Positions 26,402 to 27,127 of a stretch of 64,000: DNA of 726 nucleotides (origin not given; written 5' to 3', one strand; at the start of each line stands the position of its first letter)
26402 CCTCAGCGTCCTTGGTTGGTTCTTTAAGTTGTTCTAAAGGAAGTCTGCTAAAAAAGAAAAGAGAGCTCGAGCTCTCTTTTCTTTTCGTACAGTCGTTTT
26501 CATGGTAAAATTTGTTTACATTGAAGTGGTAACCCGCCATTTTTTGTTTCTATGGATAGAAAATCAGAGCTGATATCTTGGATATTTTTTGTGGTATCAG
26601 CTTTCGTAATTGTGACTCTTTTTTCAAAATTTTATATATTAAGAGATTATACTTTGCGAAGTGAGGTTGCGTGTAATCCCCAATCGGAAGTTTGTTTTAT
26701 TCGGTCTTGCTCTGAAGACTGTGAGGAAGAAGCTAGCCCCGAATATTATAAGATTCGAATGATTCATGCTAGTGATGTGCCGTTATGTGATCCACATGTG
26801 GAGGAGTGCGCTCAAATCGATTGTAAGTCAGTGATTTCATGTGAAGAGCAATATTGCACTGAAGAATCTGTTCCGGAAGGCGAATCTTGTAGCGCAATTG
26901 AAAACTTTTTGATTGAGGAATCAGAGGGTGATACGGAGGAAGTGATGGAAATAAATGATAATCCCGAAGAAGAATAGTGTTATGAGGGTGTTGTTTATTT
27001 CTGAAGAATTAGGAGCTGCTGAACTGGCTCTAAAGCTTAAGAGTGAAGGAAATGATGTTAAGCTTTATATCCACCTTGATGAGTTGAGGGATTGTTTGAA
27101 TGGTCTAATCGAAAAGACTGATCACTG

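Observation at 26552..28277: Cys-rich acidic-tailed small membrane protein translationally coupled to a divergent PurD-like ATP-grasp ligase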

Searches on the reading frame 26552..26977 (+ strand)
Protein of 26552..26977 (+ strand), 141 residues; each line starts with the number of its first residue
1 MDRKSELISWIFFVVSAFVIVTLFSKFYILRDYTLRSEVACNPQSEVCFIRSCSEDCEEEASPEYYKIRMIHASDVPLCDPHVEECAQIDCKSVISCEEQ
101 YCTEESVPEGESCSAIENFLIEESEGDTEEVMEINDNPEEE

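Call 3: search_protein_families(library=pfam, proteins=[window:26552-26977:+], max_evalue=0.1)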
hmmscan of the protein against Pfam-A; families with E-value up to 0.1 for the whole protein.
window:26552-26977:+ (141 aa): 0 families

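Call 4: search_protein_families(library=ncbifam, proteins=[window:26552-26977:+], max_evalue=0.1)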
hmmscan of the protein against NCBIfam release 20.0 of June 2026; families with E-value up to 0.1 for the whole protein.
window:26552-26977:+ (141 aa): 0 families

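Call 9: find_homologous_proteins(query=window:26552-26977:+, max_evalue=0.01)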
Query window:26552-26977:+ (141 aa): 11 proteins with E <= 0.01 among 16 candidates.
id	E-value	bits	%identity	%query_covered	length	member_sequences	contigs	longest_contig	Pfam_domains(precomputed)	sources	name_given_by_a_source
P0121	4.2e-76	271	99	91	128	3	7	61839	-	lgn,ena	-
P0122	6.1e-55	203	68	100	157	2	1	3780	-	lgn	-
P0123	1.1e-50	189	61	100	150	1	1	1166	-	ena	-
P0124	2.8e-48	181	59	99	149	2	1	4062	-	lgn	-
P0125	1.0e-47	180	61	100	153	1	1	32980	-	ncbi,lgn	ncbi:MAG: hypothetical protein WA082_02280 [Candidatus Moraniibacteriota bacterium]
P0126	2.9e-47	178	60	99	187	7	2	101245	-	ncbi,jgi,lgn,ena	jgi:hypothetical protein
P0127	4.1e-47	178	66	91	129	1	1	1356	-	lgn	-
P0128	5.7e-46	174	66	88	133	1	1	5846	-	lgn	-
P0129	2.9e-42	162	58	85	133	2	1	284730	-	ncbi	-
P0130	5.2e-7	48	33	89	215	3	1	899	-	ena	-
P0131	2.3e-6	46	35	76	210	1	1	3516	-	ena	-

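Call 29: find_homologous_proteins(query=A3, max_evalue=0.001)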
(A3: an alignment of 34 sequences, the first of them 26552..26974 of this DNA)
Query A3 (34 sequences) (141 aa, profile of the alignment): 135 proteins with E <= 0.001 among 3044 candidates; the best 120 are listed.
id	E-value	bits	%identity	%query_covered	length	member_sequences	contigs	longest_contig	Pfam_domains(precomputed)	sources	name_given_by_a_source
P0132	7.0e-49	184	32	76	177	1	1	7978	-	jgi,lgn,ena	-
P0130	7.8e-48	180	33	89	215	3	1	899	-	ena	-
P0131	1.8e-47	179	35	76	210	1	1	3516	-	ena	-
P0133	1.5e-46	176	28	76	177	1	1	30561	-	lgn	-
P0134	1.3e-45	173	32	100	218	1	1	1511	-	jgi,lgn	jgi:hypothetical protein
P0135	4.6e-45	171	28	76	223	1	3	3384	-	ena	-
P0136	5.3e-45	171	32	87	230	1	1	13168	-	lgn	-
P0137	1.5e-42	163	31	47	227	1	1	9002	-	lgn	-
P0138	3.5e-39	152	30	79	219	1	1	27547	-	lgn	-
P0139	2.4e-38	149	32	82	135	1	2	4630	-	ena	-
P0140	1.3e-37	147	28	97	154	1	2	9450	-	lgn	-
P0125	2.2e-37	146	61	100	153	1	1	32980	-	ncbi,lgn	ncbi:MAG: hypothetical protein WA082_02280 [Candidatus Moraniibacteriota bacterium]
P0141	8.7e-37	144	26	82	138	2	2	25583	-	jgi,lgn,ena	jgi:hypothetical protein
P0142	1.7e-36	143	30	81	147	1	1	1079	-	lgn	-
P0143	2.6e-36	143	31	81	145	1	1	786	-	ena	-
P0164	5.6e-32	129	31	90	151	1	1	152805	-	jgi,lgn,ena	-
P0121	5.2e-29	119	99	91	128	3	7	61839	-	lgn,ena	-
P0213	1.4e-26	111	26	77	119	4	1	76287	-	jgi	-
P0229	3.7e-24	103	30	75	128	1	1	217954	-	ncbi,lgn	-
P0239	3.6e-21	94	29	59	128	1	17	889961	-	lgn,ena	-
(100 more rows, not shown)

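Call 43: predict_structure(alignment_id=A4)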
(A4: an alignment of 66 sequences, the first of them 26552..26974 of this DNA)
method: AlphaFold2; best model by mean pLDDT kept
length: 141 residues; sequences in the alignment: 66
mean_pLDDT: 89.3   pTM: 0.69
mean pLDDT of the five models: 89.3, 87.3, 86.4, 85.9, 85.1
residues with pLDDT >= 90: 92; 70-90: 36; 50-70: 13; < 50: 0
segments of 3 or more residues with pLDDT < 50: none
pLDDT, mean of each block of 10 residues (from residue 1): 93 98 95 96 96 86 95 93 89 96 92 91 65 68 57
secondary structure, 60 per line:
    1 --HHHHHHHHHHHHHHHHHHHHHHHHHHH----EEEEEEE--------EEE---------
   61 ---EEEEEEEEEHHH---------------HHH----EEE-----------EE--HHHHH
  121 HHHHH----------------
elements in order: H3-29 E34-40 E49-51 E64-72 E98-100 H116-125

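Call 47: fold_search(model_id=the predicted structure, library=pdb)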
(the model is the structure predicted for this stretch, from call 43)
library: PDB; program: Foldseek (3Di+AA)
matches with E <= 10: 53; with E <= 0.001: 0
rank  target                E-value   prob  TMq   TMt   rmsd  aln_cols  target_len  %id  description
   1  7uby_D                3.5e+00  0.02  0.10  0.11  10.6        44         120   16  Structure of the GTD domain of Clostridium difficile toxin A in complex with VHH AH3 (released 2022-11-16)
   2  6opa_F                4.0e+00  0.02  0.10  0.11  11.1        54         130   15  Crystal structure of bovine Fab NC-Cow1 in complex with HIV-1 BG505 SOSIP.664, and human Fabs 35022 and PGT128 (released 2020-04-01)
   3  8v54_B                4.5e+00  0.03  0.11  0.05   6.8        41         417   15  Engaged conformation of the human mitochondrial DNA polymerase gamma bound to DNA (released 2024-07-10)
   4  10zo_A                4.5e+00  0.02  0.10  0.13   8.7        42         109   19  Crystal structure of Mengla virus nucleoprotein bound by a cross-reactive anti-Marburg virus nanobody (released 2026-03-25)
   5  8t05_D                4.5e+00  0.01  0.10  0.13  15.4        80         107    9  Structure of Ciona Myomaker bound to Fab1A1 (released 2023-09-27)
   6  9emy_F                4.5e+00  0.01  0.10  0.11  12.2        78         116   13  P. falciparum FIKK13 in complex with ATPgammaS (released 2025-03-26)
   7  9emy_L                4.5e+00  0.01  0.09  0.10  10.8        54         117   15  P. falciparum FIKK13 in complex with ATPgammaS (released 2025-03-26)
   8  5ud7_F                4.8e+00  0.02  0.10  0.13   9.5        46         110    9  Crystal Structure of Wild-Type Ig-like Domain (released 2018-04-04)
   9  9dix_B                4.8e+00  0.01  0.08  0.06  10.1        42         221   14  HCMV gH/UL116/UL141 3-mer complex, ectodomain (released 2024-11-20)
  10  9nhs_F                5.4e+00  0.06  0.22  0.14   8.0        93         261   10  Cryo-EM structure of SIWI-piRNA-target(39-nt)-GTSF1-Maelstrom-Spindle-E complex (released 2025-09-17)
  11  8uuu                  5.8e+00  0.01  0.08  0.06  10.3        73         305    5  SARS-Cov-2 papain-like protease (PLpro) with inhibitor Jun12162 (released 2024-04-03)
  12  1yi5_I                6.1e+00  0.01  0.10  0.18  12.3        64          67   14  Crystal structure of the a-cobratoxin-AChBP complex (released 2005-05-17)
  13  4jm0_A                6.1e+00  0.01  0.08  0.07  10.0        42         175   14  Structure of Human Cytomegalovirus Immune Modulator UL141 (released 2014-02-26)
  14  7ebz_F                6.5e+00  0.01  0.10  0.12  14.4        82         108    7  EV-D68 in complex with 2H12 Fab (state S1) (released 2021-03-31)
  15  6vkn_J                6.5e+00  0.01  0.08  0.10  12.7        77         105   10  BG505 SOSIP.v5.2.N241.N289 in complex with rhesus macaque Fab RM19R (released 2020-08-12)
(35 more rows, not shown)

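Call 53: find_encoding_contigs(protein=P0121, flank=10000, max_places=3)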
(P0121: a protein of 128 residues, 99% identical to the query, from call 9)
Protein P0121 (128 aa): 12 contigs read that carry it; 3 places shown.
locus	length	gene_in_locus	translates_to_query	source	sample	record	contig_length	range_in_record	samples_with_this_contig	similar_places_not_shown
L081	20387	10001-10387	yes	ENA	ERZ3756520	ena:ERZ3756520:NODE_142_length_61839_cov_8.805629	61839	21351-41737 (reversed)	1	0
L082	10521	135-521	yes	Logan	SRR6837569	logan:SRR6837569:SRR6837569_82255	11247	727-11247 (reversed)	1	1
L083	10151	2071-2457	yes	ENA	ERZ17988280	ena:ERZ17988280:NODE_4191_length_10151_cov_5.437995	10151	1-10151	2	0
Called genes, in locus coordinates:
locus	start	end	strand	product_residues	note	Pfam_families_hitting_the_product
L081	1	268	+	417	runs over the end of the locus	PF00579:tRNA-synt_1b, PF22421:SYY_C-terminal (weak)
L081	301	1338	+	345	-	PF02912:Phe_tRNA-synt_N, PF01409:tRNA-synt_2d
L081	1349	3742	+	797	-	PF01588:tRNA_bind, PF03483:B3_4, PF03484:B5, PF17759:tRNA_synthFbeta, PF03147:FDX-ACB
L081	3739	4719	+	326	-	PF00413:Peptidase_M10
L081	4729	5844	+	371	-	PF13439:Glyco_transf_4, PF00534:Glycos_transf_1, PF13692:Glyco_trans_1_4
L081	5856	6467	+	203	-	-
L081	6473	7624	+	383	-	PF13439:Glyco_transf_4, PF13579:Glyco_trans_4_4 (weak), PF20706:GT4-conflict, PF00534:Glycos_transf_1, PF13692:Glyco_trans_1_4, PF13524:Glyco_trans_1_2 (weak)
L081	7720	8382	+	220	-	PF13462:Thioredoxin_4, PF01323:DSBA, PF13743:Thioredoxin_5 (faint)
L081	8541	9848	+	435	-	-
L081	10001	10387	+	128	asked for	-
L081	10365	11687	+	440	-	PF01071:GARS_A, PF02843:GARS_C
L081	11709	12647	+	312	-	PF00892:EamA (weak)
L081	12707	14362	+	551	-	PF00512:HisKA, PF02518:HATPase_c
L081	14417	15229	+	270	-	PF00072:Response_reg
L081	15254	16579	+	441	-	PF01336:tRNA_anti-codon, PF00152:tRNA-synt_2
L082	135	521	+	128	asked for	-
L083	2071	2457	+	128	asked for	-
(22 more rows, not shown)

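Call 78: search_protein_families(library=phrogs, proteins=[window:26552-26974:+], max_evalue=0.001)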
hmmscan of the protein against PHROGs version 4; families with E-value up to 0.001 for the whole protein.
window:26552-26974:+ (141 aa): 0 families

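Call 80: find_encoding_contigs(protein=P0239, flank=7000, max_places=1)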
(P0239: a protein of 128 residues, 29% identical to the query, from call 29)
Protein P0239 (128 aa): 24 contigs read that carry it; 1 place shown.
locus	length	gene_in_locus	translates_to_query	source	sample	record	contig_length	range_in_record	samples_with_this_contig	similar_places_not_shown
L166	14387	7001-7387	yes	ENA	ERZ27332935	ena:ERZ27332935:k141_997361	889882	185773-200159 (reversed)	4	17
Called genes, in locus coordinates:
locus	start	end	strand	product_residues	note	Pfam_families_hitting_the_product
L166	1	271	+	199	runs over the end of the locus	PF01025:GrpE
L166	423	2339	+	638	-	PF00012:HSP70, PF06723:MreB_Mbl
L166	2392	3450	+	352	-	PF00226:DnaJ, PF01556:DnaJ_C, PF00684:DnaJ_CXXCXGXG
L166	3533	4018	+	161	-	-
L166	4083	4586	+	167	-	PF00583:Acetyltransf_1 (weak)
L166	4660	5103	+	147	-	PF02675:AdoMet_dc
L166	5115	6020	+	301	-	PF09924:LPG_synthase_C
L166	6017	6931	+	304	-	PF00892:EamA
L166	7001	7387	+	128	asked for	-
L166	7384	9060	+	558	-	PF00512:HisKA, PF02518:HATPase_c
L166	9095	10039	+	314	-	PF00579:tRNA-synt_1b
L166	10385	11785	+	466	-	PF01336:tRNA_anti-codon, PF00152:tRNA-synt_2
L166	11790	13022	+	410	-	PF02073:Peptidase_M29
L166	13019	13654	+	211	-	PF12917:YfbR-like, PF13023:HD_3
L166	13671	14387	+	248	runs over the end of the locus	PF02616:SMC_ScpA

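Call 81: find_encoding_contigs(protein=P0229, flank=7000, max_places=1)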
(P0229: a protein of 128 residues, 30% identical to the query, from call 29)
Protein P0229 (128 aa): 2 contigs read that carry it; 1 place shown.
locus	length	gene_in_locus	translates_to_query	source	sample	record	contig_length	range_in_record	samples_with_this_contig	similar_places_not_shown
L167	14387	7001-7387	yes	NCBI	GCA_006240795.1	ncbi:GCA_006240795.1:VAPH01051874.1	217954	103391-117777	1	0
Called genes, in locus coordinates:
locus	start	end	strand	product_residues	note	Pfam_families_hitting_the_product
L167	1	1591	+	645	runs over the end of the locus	PF00012:HSP70, PF06723:MreB_Mbl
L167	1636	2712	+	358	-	PF00226:DnaJ, PF01556:DnaJ_C, PF00684:DnaJ_CXXCXGXG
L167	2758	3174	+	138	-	PF01205:Impact_N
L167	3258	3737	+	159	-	-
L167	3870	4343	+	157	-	PF01862:PvlArgDC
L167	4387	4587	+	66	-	PF15993:Fuseless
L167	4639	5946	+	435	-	PF01071:GARS_A (weak), PF02843:GARS_C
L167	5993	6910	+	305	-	PF00892:EamA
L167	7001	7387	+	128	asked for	-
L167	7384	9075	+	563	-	PF00512:HisKA, PF02518:HATPase_c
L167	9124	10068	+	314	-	PF00579:tRNA-synt_1b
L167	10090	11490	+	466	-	PF01336:tRNA_anti-codon, PF00152:tRNA-synt_2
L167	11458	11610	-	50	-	-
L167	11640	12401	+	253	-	PF02616:SMC_ScpA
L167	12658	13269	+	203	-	PF04079:SMC_ScpB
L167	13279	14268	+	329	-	PF00768:Peptidase_S11, PF13354:Beta-lactamase2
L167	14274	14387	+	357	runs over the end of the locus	PF00953:Glycos_transf_4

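Call 82: find_encoding_contigs(protein=P0164, flank=7000, max_places=1)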
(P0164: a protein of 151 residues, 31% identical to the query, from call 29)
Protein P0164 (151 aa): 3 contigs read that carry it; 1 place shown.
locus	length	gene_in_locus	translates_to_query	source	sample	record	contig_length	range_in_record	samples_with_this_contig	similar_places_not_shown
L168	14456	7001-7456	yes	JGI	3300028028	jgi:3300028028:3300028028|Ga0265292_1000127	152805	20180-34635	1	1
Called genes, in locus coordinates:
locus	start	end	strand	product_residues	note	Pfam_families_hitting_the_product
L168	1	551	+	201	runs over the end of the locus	PF00163:Ribosomal_S4, PF01479:S4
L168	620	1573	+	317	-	PF01193:RNA_pol_L, PF13656:RNA_pol_L_2 (faint), PF01000:RNA_pol_A_bac, PF03118:RNA_pol_A_CTD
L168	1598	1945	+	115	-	PF01196:Ribosomal_L17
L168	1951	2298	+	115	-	PF00572:Ribosomal_L13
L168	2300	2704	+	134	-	PF00380:Ribosomal_S9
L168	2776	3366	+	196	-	PF01025:GrpE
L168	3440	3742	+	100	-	-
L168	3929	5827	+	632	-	PF00012:HSP70, PF06723:MreB_Mbl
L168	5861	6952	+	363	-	PF00226:DnaJ, PF01556:DnaJ_C, PF00684:DnaJ_CXXCXGXG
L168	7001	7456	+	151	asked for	-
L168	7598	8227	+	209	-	-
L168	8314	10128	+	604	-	PF13646:HEAT_2 (weak), PF01209:Ubie_methyltran, PF13847:Methyltransf_31, PF08242:Methyltransf_12 (faint), PF13649:Methyltransf_25 (weak)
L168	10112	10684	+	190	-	PF01928:CYTH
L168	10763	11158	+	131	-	PF00334:NDK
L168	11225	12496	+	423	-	PF00675:Peptidase_M16, PF05193:Peptidase_M16_C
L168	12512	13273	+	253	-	-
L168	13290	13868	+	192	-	PF00856:SET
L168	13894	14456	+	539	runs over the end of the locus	PF02518:HATPase_c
